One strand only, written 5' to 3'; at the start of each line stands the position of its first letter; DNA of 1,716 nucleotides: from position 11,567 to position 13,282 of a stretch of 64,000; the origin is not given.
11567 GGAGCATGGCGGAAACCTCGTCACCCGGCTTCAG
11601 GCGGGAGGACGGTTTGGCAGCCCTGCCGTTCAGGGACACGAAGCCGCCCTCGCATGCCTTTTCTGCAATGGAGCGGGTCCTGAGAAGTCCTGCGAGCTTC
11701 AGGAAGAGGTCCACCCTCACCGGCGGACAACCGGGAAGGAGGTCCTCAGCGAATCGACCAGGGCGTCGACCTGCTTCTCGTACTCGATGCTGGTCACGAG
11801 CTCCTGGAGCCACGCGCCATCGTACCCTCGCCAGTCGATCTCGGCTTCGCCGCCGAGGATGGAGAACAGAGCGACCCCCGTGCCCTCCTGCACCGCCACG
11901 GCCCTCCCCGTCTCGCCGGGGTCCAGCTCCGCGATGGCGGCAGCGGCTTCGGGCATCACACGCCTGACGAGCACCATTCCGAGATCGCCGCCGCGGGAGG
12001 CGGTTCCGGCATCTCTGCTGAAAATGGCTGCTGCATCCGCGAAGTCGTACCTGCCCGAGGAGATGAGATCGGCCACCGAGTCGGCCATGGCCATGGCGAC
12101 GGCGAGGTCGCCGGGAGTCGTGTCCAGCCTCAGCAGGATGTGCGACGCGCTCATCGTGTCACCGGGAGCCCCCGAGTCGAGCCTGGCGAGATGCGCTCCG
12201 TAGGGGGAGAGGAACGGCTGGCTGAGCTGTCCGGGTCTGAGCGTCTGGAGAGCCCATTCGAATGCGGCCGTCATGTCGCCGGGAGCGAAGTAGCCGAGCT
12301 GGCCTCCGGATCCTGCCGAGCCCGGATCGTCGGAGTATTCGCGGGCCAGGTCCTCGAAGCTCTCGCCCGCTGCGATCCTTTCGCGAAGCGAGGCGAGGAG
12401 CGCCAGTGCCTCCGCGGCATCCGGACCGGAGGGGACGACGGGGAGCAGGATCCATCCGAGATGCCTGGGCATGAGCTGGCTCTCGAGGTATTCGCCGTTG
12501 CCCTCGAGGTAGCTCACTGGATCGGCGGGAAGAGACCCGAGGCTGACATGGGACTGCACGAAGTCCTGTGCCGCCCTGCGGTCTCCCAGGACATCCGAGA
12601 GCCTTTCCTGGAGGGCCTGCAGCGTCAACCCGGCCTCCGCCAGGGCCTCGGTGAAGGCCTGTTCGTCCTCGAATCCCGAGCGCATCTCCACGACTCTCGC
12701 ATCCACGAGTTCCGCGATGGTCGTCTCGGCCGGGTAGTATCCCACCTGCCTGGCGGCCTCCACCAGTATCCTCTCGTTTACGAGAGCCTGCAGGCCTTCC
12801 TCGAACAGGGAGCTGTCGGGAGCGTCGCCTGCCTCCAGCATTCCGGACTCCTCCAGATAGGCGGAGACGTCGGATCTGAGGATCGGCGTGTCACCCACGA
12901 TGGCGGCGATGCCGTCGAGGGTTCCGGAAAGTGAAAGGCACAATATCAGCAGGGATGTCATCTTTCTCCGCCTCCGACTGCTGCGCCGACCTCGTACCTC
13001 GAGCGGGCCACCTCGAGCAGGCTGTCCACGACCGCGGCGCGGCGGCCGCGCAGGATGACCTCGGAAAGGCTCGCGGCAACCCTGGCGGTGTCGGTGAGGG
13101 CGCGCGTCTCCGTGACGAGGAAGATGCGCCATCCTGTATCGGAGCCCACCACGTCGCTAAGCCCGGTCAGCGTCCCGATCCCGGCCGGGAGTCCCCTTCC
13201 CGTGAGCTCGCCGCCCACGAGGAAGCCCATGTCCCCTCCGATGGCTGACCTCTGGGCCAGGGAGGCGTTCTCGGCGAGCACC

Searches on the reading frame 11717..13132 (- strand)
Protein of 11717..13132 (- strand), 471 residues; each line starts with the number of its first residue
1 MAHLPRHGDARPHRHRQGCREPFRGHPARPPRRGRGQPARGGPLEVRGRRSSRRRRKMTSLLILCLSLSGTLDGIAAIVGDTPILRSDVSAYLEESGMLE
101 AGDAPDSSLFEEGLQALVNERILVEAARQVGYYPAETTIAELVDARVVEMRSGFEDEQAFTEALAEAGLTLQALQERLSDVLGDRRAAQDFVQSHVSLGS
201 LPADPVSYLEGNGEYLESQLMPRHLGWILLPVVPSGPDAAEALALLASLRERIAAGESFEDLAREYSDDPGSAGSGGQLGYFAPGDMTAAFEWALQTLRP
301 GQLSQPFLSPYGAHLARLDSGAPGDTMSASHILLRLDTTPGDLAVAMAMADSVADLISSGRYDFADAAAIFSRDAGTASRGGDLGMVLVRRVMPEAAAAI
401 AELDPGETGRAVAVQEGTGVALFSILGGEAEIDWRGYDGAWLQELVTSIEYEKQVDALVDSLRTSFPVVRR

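Call 30: search_protein_families(library=pfam, proteins=[window:11717-13132:-], max_evalue=0.001)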
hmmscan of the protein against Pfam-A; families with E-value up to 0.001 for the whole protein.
window:11717-13132:- (471 aa): 4 families
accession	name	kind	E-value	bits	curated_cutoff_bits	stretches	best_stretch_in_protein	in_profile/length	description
PF00639.27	Rotamase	-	9.5e-33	113.5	21.7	2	230-319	4-96/97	PPIC-type PPIASE domain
PF13616.12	Rotamase_3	-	5.6e-31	107.9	22.5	2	238-318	32-112/116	PPIC-type PPIASE domain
PF13145.12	Rotamase_2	-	1.6e-07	32.6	27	1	237-328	34-115/121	PPIC-type PPIASE domain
PF13624.11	SurA_N_3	-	0.00095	19.5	27.2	0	74-180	40-154/162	SurA-like N-terminal domain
